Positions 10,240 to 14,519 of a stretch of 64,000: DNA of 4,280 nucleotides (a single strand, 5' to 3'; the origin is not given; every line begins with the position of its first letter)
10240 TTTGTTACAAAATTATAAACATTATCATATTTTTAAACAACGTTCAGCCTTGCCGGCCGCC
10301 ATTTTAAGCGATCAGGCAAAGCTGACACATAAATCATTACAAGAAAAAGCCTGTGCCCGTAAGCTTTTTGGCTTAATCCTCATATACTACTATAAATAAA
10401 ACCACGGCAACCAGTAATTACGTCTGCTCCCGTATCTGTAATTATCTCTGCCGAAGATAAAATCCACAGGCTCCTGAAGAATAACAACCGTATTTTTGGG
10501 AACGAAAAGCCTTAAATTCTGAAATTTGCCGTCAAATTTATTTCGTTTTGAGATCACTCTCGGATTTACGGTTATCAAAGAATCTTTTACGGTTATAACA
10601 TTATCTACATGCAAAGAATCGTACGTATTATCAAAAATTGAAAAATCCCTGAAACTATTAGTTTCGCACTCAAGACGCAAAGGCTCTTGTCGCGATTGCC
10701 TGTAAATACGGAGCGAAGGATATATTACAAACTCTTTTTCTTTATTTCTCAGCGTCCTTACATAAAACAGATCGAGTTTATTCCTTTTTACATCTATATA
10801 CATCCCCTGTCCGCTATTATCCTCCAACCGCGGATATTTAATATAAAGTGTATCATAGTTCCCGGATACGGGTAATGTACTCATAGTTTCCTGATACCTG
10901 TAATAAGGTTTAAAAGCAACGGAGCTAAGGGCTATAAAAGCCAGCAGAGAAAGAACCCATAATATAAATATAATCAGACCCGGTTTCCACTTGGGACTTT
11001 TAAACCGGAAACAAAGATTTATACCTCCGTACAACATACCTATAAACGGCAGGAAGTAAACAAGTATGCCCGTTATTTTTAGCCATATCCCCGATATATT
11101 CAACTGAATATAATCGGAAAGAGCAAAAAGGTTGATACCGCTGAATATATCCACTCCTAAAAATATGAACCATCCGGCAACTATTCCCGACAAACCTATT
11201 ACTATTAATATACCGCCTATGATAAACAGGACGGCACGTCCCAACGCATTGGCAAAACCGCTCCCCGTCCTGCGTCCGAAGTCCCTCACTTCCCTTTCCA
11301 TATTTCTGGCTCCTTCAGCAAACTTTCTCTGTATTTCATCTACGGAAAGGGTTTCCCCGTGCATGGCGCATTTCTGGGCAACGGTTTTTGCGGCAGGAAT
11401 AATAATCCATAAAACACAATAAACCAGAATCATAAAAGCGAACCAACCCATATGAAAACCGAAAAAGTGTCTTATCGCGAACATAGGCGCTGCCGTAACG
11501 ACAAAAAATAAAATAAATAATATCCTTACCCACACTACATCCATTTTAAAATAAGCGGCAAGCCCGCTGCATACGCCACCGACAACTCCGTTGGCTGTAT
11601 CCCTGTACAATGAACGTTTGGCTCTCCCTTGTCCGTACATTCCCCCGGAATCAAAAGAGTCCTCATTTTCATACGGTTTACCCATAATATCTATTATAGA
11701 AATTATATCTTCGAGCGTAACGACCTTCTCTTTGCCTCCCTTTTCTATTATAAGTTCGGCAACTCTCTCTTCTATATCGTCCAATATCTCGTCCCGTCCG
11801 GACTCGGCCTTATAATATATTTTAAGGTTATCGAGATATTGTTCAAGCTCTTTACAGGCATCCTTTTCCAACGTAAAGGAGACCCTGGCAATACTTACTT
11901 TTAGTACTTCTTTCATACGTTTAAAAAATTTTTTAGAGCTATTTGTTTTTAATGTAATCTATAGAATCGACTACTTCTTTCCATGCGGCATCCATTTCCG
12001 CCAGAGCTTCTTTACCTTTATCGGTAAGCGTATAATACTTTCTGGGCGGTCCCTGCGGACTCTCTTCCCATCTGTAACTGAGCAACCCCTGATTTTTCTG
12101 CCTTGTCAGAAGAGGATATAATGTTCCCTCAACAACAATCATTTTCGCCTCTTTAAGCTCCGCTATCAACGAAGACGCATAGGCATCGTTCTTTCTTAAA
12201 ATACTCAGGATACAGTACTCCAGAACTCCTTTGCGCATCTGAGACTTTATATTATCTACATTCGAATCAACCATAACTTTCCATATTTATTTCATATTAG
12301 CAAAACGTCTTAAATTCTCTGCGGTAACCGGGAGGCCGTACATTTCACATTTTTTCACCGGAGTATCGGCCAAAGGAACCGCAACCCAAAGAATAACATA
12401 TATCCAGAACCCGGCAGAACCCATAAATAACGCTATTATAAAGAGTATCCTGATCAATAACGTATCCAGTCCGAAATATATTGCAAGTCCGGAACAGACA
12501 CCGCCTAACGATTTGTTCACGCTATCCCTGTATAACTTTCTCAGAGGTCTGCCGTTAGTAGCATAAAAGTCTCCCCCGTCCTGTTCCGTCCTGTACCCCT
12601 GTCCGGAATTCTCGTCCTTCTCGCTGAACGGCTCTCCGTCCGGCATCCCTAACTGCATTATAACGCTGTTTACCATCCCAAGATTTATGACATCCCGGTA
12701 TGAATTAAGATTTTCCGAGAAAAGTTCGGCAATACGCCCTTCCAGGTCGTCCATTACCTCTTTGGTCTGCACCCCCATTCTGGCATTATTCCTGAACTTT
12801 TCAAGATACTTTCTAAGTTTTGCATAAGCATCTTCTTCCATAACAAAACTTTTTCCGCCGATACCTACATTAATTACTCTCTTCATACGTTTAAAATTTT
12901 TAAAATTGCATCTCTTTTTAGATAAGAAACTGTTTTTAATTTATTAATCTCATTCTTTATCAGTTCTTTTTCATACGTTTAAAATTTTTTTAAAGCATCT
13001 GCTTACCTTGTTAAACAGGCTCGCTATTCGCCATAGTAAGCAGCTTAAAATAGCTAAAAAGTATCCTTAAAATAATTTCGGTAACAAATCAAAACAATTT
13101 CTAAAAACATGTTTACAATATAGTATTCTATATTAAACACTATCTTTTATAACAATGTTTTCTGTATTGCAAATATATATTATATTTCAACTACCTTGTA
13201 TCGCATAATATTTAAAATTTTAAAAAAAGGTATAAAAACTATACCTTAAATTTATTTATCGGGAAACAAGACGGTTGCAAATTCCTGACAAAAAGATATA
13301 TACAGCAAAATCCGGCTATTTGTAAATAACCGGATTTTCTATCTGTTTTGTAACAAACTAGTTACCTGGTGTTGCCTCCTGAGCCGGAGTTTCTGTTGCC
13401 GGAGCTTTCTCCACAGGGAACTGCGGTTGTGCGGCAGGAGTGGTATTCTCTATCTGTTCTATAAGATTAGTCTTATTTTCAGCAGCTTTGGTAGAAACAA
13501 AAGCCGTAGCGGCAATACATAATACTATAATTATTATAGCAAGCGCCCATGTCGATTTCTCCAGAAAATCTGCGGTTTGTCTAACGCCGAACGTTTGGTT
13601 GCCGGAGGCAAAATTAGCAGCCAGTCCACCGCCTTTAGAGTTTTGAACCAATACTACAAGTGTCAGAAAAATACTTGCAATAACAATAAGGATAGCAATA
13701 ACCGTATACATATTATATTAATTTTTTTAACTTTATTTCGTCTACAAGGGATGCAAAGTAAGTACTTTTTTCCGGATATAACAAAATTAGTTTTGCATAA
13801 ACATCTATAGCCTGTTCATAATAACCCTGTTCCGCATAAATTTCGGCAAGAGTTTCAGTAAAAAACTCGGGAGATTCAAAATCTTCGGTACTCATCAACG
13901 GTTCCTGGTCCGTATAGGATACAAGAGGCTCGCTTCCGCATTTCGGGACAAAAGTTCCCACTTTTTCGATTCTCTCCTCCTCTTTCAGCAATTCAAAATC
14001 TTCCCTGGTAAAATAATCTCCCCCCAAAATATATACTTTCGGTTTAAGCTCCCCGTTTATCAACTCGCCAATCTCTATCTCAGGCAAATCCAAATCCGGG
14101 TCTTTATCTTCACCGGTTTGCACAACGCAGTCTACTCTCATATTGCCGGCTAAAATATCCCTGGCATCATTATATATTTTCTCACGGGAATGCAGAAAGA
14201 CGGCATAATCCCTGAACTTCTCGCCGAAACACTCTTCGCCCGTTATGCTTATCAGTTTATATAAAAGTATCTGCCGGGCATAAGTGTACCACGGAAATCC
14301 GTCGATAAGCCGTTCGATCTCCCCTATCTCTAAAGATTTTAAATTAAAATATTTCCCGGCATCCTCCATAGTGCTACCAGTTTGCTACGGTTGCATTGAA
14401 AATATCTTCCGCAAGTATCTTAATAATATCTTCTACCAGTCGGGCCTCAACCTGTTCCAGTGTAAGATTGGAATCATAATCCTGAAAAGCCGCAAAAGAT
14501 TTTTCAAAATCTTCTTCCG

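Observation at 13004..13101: Three-copy ~98-nt element, always sense-oriented upstream of envelope-protein genes (candidate shared promoter/operator or 5'-leader RNA)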

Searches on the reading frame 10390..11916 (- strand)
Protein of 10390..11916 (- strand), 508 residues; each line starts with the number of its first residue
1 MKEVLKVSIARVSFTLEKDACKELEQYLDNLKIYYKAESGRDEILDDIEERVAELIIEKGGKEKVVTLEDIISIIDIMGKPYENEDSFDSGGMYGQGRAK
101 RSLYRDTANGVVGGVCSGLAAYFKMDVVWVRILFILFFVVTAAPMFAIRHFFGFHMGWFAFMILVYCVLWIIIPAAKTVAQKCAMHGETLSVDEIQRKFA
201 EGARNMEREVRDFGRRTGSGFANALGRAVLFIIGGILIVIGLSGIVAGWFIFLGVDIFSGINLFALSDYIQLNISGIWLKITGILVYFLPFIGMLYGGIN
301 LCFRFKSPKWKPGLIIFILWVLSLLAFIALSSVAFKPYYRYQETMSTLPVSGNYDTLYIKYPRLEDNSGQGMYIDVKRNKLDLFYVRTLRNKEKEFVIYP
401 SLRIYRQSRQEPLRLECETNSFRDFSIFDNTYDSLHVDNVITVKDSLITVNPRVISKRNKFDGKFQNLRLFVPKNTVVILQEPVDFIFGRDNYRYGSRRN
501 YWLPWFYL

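Call 11: search_protein_families(library=pfam, proteins=[window:10390-11916:-])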
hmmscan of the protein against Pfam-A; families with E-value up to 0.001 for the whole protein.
window:10390-11916:- (508 aa): 2 families
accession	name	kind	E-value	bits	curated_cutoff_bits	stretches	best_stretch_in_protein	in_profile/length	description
PF04024.17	PspC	-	2.7e-14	53.2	25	1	102-175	2-57/58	PspC domain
PF22571.1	LiaI-LiaF-TM_PspC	-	1.6e-12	47.8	27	1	203-332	5-136/142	PspC transmembrane region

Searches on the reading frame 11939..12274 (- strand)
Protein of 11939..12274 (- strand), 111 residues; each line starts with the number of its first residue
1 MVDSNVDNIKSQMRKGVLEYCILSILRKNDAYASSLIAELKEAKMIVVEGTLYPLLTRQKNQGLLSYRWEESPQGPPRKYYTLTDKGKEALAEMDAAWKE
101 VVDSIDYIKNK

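Call 11: search_protein_families(library=pfam, proteins=[window:11939-12274:-])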
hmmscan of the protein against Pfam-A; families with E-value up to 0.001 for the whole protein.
window:11939-12274:- (111 aa): 1 family
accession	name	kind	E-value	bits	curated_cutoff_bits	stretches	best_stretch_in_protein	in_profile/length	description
PF03551.20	PadR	-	2.7e-19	69.4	27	1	22-93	1-75/75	Transcriptional regulator PadR-like family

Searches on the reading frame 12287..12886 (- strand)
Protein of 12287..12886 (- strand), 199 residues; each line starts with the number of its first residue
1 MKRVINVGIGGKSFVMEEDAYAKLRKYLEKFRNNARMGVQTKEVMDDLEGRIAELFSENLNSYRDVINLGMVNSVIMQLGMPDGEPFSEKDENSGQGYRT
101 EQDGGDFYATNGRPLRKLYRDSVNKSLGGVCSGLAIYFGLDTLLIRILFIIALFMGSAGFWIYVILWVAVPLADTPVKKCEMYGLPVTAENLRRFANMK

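Call 11: search_protein_families(library=pfam, proteins=[window:12287-12886:-])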
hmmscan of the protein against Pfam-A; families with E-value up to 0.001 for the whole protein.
window:12287-12886:- (199 aa): 1 family
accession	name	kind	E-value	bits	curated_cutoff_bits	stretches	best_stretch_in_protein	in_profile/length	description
PF04024.17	PspC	-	5.4e-20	71.4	25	1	116-172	1-57/58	PspC domain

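Call 54: find_homologous_proteins(query=window:12287-12886:-, max_evalue=1e-20)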
Query window:12287-12886:- (199 aa): 825 proteins with E <= 1e-20 among 923 candidates; the best 120 are listed.
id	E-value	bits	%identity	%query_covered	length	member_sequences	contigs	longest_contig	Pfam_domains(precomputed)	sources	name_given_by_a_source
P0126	3.1e-128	443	100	100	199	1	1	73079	PF04024.18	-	-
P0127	3.7e-107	375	82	100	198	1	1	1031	PF04024.18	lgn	-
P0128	1.5e-102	359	79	100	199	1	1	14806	PF04024.18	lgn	-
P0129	3.3e-102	358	79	100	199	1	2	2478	PF04024.18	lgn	-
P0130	9.9e-102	357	79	100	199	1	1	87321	PF04024.18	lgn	-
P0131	1.2e-101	357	79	100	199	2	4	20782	PF04024.18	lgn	-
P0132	6.1e-101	354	79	100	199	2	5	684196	PF04024.18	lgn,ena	-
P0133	4.3e-98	345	77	100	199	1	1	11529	PF04024.18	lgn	-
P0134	2.1e-96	339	75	100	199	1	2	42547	PF04024.18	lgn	-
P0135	4.3e-93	329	75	100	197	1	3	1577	PF04024.18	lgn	-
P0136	7.4e-92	325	71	100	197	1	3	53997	PF04024.18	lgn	-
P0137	2.6e-91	323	70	100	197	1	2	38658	PF04024.18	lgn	-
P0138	4.5e-90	319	70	100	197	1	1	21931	PF04024.18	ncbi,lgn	ncbi:MAG: PspC domain-containing protein [Bacteroidales bacterium]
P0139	1.9e-83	297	65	99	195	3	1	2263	PF04024.18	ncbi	ncbi:MAG: PspC domain-containing protein [Bacteroidales bacterium]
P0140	1.8e-82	294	68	92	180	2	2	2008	PF04024.18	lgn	-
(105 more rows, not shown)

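Call 55: find_encoding_contigs(protein=P0132, flank=6000, max_places=2)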
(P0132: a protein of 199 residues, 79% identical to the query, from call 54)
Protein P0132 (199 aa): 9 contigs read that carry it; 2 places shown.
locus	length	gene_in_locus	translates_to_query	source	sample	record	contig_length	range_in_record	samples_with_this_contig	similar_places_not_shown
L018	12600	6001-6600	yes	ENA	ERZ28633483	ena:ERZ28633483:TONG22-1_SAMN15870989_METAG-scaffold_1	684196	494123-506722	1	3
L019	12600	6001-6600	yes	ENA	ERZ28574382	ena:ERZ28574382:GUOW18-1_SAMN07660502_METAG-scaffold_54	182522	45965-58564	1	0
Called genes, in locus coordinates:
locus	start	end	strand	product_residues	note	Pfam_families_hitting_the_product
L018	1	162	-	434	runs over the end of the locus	PF13524:Glyco_trans_1_2 (faint), PF00534:Glycos_transf_1, PF13692:Glyco_trans_1_4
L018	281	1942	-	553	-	PF07719:TPR_2 (faint)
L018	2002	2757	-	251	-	PF02348:CTP_transf_3, PF12804:NTP_transf_3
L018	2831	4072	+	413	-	PF00158:Sigma54_activat, PF14532:Sigma54_activ_2, PF25601:AAA_lid_14, PF02954:HTH_8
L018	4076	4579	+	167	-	PF04390:LptE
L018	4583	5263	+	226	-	-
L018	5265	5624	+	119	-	PF03840:SecG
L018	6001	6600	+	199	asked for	PF04024:PspC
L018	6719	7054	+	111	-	PF03551:PadR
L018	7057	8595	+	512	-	PF04024:PspC, PF22571:LiaI-LiaF-TM_PspC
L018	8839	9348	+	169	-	PF08281:Sigma70_r4_2, PF04545:Sigma70_r4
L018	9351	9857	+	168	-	-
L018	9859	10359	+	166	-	PF14060:DUF4252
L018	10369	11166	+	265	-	PF13568:OMP_b-brl_2 (weak)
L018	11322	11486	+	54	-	-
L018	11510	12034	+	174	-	PF03729:DUF308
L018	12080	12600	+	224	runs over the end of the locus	PF13441:Gly-zipper_YMGG, PF13488:Gly-zipper_Omp, PF00691:OmpA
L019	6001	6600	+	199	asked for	PF04024:PspC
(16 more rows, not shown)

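Call 56: find_encoding_contigs(protein=P0127, flank=6000, max_places=2)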
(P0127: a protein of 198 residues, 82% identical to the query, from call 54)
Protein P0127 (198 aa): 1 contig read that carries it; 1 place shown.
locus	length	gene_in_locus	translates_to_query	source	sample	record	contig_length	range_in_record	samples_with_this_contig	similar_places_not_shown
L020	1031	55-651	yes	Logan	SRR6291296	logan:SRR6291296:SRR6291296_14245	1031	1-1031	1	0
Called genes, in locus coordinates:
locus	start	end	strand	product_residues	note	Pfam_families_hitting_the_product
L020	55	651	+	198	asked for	PF04024:PspC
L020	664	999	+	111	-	PF03551:PadR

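Call 57: find_encoding_contigs(protein=P0128, flank=6000, max_places=2)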
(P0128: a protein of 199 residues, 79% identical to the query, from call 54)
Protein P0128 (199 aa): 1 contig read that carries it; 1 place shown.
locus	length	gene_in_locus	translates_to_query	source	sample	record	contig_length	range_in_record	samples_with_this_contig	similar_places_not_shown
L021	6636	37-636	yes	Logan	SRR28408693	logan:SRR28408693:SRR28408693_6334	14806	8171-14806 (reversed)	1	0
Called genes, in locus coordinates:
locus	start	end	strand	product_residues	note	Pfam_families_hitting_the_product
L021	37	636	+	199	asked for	PF04024:PspC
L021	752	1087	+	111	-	PF03551:PadR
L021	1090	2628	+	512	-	PF04024:PspC, PF22571:LiaI-LiaF-TM_PspC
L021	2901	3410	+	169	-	PF08281:Sigma70_r4_2, PF04545:Sigma70_r4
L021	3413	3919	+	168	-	-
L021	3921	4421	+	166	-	PF14060:DUF4252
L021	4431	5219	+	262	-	PF13568:OMP_b-brl_2 (weak)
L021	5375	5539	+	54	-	-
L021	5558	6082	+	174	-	PF03729:DUF308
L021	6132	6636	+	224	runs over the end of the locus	PF13441:Gly-zipper_YMGG, PF13488:Gly-zipper_Omp, PF00691:OmpA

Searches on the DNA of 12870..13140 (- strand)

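Call 22: search_rna_families(source=window, start=12870, end=13140, threshold=evalue, max_evalue=10)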
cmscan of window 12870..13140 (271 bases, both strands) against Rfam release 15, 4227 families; matches with E-value up to 10: 3.
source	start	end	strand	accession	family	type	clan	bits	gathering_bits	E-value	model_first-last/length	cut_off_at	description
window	12966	13075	-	RF04328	snR107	Gene; snRNA; snoRNA; CD-box;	-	19.9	44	0.16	1-118/118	no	Fungal C/D box small nucleolar RNA 107 family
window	12959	13081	+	RF01950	KCNQ1OT1_5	Gene; lncRNA;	-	17.5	120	2.3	1-226/226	no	KCNQ1 overlapping transcript 1 conserved region 5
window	12900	12942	-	RF04352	Plastid-psbA-4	Cis-reg;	CL00153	16.3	56.8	3.7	1-61/61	no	Plastid-psbA-4 3UTR RNA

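Call 51: search_dna_similar(query=window:12922-13106:-, collection=plasmids, mode=distant, max_evalue=0.01)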
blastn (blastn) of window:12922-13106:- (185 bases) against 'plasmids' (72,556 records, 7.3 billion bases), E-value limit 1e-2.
No match.

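Call 52: search_dna_similar(query=window:12922-13106:-, collection=phages, mode=distant, max_evalue=0.01)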
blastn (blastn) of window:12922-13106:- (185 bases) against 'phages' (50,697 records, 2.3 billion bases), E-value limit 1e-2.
No match.

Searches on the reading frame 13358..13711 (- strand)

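Call 11: search_protein_families(library=pfam, proteins=[window:13358-13711:-])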
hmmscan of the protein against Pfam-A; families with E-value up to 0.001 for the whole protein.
window:13358-13711:- (117 aa): 1 family
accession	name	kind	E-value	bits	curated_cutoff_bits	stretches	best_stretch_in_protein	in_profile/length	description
PF03840.19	SecG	-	4.7e-20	71.9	29.2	1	4-69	1-68/70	Preprotein translocase SecG subunit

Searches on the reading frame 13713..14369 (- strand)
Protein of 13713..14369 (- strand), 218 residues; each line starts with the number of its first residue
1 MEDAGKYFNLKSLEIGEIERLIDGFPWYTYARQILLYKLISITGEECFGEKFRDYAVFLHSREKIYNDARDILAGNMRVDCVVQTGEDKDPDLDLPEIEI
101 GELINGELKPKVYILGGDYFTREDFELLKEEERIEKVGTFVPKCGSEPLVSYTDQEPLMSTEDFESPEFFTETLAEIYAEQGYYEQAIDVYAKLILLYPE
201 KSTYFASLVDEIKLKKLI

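Call 11: search_protein_families(library=pfam, proteins=[window:13713-14369:-])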
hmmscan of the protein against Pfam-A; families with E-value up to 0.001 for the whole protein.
window:13713-14369:- (218 aa): 2 families
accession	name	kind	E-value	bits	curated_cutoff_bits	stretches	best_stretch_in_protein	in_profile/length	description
PF07719.23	TPR_2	-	0.00015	22.1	27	1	173-200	6-33/34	Tetratricopeptide repeat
PF13176.12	TPR_7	-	0.00088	19.6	27.9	0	174-200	5-31/36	Tetratricopeptide repeat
